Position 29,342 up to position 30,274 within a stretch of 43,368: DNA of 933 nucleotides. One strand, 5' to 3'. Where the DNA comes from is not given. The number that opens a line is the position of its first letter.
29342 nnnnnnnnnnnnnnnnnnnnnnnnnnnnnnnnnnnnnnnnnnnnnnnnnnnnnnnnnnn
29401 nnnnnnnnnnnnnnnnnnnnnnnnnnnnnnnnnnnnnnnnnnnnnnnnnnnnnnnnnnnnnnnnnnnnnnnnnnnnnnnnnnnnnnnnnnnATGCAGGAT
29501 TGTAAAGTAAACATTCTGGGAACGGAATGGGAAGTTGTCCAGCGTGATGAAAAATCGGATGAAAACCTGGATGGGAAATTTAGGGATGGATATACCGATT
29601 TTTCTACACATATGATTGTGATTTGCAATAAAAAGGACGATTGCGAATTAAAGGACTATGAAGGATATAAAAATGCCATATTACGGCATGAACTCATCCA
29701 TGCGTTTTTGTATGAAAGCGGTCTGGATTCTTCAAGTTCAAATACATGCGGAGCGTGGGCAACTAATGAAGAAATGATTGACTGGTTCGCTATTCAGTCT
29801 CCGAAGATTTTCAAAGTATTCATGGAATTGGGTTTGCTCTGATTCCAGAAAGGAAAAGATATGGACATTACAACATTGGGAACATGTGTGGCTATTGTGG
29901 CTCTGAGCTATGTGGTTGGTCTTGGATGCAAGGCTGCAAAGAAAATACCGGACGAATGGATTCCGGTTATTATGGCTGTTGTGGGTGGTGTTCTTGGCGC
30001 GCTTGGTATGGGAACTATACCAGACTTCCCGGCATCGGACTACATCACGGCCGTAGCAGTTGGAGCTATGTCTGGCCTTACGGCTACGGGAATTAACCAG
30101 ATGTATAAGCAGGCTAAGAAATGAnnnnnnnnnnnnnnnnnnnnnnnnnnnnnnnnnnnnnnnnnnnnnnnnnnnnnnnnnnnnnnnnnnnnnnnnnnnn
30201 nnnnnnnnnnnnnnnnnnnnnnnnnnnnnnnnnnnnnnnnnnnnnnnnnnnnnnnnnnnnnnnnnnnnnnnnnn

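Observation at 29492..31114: Second insertion in the head-tail joining region, with a holin-like protein far from the endolysin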

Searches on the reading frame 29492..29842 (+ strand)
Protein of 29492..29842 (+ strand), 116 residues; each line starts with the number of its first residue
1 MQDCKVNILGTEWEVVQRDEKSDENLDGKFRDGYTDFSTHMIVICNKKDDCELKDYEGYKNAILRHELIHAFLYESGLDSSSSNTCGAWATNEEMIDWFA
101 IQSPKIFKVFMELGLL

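Call 4: search_protein_families(library=pfam, proteins=[window:29492-29842:+], max_evalue=0.1)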
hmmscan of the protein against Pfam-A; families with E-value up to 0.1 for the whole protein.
window:29492-29842:+ (116 aa): 1 family
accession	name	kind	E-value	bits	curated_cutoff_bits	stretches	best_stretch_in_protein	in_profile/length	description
PF14891.12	Peptidase_M91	-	0.086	13.6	25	1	28-74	64-106/176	Effector protein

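Call 6: search_protein_families(library=phrogs, proteins=[window:29492-29842:+], max_evalue=0.01)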
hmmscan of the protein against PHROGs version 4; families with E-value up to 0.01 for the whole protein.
window:29492-29842:+ (116 aa): 1 family
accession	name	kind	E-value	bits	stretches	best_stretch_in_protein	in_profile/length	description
phrog_1233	-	unknown function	1.7e-27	97.3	1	3-113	9-107/306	-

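Call 35: find_homologous_proteins(query=window:29492-29842:+, max_evalue=0.001)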
Query window:29492-29842:+ (116 aa): 1167 proteins with E <= 0.001 among 1168 candidates; the best 120 are listed.
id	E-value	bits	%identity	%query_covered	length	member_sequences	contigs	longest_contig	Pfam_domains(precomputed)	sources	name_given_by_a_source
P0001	5.3e-74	264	99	100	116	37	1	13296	-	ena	-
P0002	4.0e-73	261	98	100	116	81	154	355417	-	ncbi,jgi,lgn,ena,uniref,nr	ncbi:hypothetical protein AALA46_21815 [Enterocloster aldenensis]|jgi:hypothetical protein|uniref:hy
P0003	1.6e-72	259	97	100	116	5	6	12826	-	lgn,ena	-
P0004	4.0e-64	232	89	100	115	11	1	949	-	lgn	-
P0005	2.7e-61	223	85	100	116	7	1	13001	-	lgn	-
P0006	1.9e-57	210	79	100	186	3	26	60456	-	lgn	-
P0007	2.4e-56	207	79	100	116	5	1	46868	-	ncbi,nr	ncbi:hypothetical protein D3Z36_14545 [Lachnospiraceae bacterium]|nr:hypothetical protein [Lachnospi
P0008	2.9e-55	203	80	100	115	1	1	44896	-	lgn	-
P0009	1.5e-53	198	77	100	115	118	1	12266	-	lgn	-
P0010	2.1e-53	197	74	100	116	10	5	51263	-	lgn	-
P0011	6.0e-53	196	77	100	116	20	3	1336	-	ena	-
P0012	7.5e-53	195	73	100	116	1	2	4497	-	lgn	-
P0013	1.3e-51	191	72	100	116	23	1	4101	-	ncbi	-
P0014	1.5e-51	191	77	97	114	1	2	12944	-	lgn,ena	-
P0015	3.0e-51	190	73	100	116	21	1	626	-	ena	-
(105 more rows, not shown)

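Call 47: predict_structure(alignment_id=A2)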
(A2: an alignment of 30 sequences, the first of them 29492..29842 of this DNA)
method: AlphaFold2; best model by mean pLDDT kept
length: 116 residues; sequences in the alignment: 30
mean_pLDDT: 91.1   pTM: 0.84
mean pLDDT of the five models: 91.1, 90.5, 90.5, 89.6, 88.8
residues with pLDDT >= 90: 87; 70-90: 23; 50-70: 6; < 50: 0
segments of 3 or more residues with pLDDT < 50: none
pLDDT, mean of each block of 10 residues (from residue 1): 92 96 91 95 94 92 96 92 68 88 97 94
secondary structure, 60 per line:
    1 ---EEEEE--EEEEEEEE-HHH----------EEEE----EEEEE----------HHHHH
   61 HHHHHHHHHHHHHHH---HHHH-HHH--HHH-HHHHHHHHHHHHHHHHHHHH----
elements in order: E4-8 E11-18 E33-36 E41-45 H56-75 H79-82 H93-112

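Call 51: fold_search(model_id=the predicted structure, library=pdb)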
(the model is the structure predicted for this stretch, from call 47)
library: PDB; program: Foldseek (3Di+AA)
matches with E <= 10: 82; with E <= 0.001: 0
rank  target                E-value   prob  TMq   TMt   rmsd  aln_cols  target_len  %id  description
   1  4jix_B                6.2e-01  0.18  0.31  0.35  10.1        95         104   17  Crystal structure of the metallopeptidase zymogen of Methanocaldococcus jannaschii jannalysin (released 2013-06-12)
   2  4qhj_A                7.5e-01  0.16  0.31  0.33   9.3       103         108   19  Crystal structure of Methanocaldococcus jannaschii selecase mutant I100F+H107F (released 2014-07-16)
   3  8sln_A                9.1e-01  0.57  0.34  0.17   2.9        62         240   19  Crystal structure of Deinococcus geothermalis PprI complexed with ssDNA (released 2024-03-13)
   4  4jix_A                9.7e-01  0.11  0.26  0.27  10.4        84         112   25  Crystal structure of the metallopeptidase zymogen of Methanocaldococcus jannaschii jannalysin (released 2013-06-12)
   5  6zxk_J                1.1e+00  0.15  0.35  0.09   7.8       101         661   21  Fully-loaded anthrax lethal toxin in its heptameric pre-pore state and PA7LF(2+1B) arrangement (released 2020-09-02)
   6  4qhi_D                1.2e+00  0.15  0.33  0.35   9.6        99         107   19  Crystal structure of Methanocaldococcus jannaschii selecase mutant R36W (released 2014-07-16)
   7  3dti                  1.3e+00  0.20  0.27  0.14   4.3        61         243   21  Crystal structure of the IRRE protein, a central regulator of DNA damage repair in deinococcaceae (released 2009-02-10)
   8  6lla_D                1.4e+00  0.03  0.17  0.07  12.1        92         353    9  Crystal structure of Providencia alcalifaciens 3-dehydroquinate synthase (DHQS) in complex with Mg2+ and NAD (released 2020-07-29)
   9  6lla_B                1.5e+00  0.02  0.17  0.06  12.6        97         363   11  Crystal structure of Providencia alcalifaciens 3-dehydroquinate synthase (DHQS) in complex with Mg2+ and NAD (released 2020-07-29)
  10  6lk2_A                1.9e+00  0.03  0.17  0.07  11.8        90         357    8  Crystal structure of Providencia alcalifaciens 3-dehydroquinate synthase (DHQS) in complex with Mg2+, NAD and chloroge (released 2020-07-29)
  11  5lcc_B                2.0e+00  0.07  0.26  0.18   7.8       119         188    9  Oceanobacillus iheyensis macrodomain mutant D40A (released 2017-05-03)
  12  1i36_A                2.0e+00  0.04  0.28  0.15  11.7       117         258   11  Structure of Conserved Protein MTH1747 of Unknown Function Reveals Structural Similarity with 3-Hydroxyacid Dehydrogen (released 2002-05-15)
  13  6lk2_C                2.1e+00  0.02  0.17  0.07  12.4        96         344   11  Crystal structure of Providencia alcalifaciens 3-dehydroquinate synthase (DHQS) in complex with Mg2+, NAD and chloroge (released 2020-07-29)
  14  4jiu                  2.3e+00  0.10  0.33  0.36   9.7       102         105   19  Crystal structure of the metallopeptidase zymogen of Pyrococcus abyssi abylysin (released 2013-06-12)
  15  7xyo_B                2.4e+00  0.06  0.29  0.08  10.5       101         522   13  Crystal Structure of a M61 aminopeptidase family member from Myxococcus fulvus (released 2023-06-07)
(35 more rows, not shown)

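Call 57: search_solved_structures(query=A2, max_evalue=10, show_alignments=2)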
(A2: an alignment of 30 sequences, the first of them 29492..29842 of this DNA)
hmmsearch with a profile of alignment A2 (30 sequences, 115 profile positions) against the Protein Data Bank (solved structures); distinct sequences matched with E-value up to 10: 1.
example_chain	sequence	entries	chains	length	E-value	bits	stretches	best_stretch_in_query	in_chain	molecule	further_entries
9sza_A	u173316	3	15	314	0.84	13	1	27-94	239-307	Putative portal protein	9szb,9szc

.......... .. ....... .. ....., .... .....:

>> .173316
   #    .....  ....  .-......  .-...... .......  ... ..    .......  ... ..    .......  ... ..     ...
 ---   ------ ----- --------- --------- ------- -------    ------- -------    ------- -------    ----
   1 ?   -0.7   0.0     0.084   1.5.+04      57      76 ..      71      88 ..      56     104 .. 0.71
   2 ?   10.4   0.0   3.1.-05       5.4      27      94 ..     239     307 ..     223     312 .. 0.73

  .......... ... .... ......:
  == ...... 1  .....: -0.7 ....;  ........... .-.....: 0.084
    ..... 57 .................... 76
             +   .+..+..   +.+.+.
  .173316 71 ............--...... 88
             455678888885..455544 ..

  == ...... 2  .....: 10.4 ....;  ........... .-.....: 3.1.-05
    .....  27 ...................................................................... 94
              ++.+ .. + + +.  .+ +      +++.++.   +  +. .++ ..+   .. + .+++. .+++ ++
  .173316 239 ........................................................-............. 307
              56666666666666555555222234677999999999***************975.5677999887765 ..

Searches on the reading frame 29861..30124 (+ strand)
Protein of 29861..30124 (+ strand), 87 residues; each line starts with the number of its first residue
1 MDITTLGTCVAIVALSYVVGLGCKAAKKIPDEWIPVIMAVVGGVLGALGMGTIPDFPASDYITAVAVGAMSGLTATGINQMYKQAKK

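Call 4: search_protein_families(library=pfam, proteins=[window:29861-30124:+], max_evalue=0.1)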
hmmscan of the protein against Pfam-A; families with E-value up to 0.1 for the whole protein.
window:29861-30124:+ (87 aa): 2 families
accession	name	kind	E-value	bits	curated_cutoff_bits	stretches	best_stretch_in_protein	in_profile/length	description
PF16079.10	Phage_holin_5_2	-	2.8e-21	76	29.2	1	12-84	1-75/76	Phage holin family Hol44, in holin superfamily V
PF06946.16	Phage_holin_5_1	-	3.3e-05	24.6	22.4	1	13-86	15-86/93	Bacteriophage A118-like holin, Hol118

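Call 6: search_protein_families(library=phrogs, proteins=[window:29861-30124:+], max_evalue=0.01)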
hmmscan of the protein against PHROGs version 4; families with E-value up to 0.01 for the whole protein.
window:29861-30124:+ (87 aa): 2 families
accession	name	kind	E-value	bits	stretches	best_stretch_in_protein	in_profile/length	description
phrog_1129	-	lysis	7.5e-21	75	1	7-87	9-82/86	holin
phrog_1299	-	lysis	3.3e-08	34.2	1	12-86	10-84/100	holin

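Call 60: find_related_loci(query=window:29861-30124:+, collection=viral_contigs, flank=6000)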
Query window:29861-30124:+ (87 aa) in viral_contigs; peptide patterns used: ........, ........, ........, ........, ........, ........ (x = any residue, [..] = any of these).
596 stretches matched a pattern (row limit reached: there are more); 594 encode a relative of the query (tblastn E <= 1e-3); the best 80 are kept; 80 distinct loci.
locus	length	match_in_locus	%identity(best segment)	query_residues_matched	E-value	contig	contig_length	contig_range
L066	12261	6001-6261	99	1-87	1e-52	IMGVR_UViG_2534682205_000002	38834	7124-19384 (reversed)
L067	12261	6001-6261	99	1-87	1e-52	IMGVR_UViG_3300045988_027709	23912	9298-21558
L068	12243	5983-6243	100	1-87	7e-53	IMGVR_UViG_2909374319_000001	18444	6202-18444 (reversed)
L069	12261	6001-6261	100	1-87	7e-53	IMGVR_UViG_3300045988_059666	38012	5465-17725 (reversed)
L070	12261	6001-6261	97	1-87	2e-51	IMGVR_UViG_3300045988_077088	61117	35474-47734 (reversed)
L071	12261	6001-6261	97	1-87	2e-51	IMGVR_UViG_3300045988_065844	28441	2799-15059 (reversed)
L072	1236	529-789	97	1-87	1e-53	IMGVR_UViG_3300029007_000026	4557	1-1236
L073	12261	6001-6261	97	1-87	2e-51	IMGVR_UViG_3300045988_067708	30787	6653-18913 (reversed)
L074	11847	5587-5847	97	1-87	2e-51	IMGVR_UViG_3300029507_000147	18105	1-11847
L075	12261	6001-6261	95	1-87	1e-50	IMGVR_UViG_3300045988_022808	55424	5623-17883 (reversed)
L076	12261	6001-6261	94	1-87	3e-50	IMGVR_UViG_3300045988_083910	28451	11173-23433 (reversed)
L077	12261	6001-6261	94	1-87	5e-50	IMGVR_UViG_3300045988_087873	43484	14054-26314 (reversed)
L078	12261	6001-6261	94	1-87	5e-50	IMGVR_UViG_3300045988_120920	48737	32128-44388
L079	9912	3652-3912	94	1-87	5e-50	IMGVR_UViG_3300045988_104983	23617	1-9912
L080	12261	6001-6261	94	1-87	5e-50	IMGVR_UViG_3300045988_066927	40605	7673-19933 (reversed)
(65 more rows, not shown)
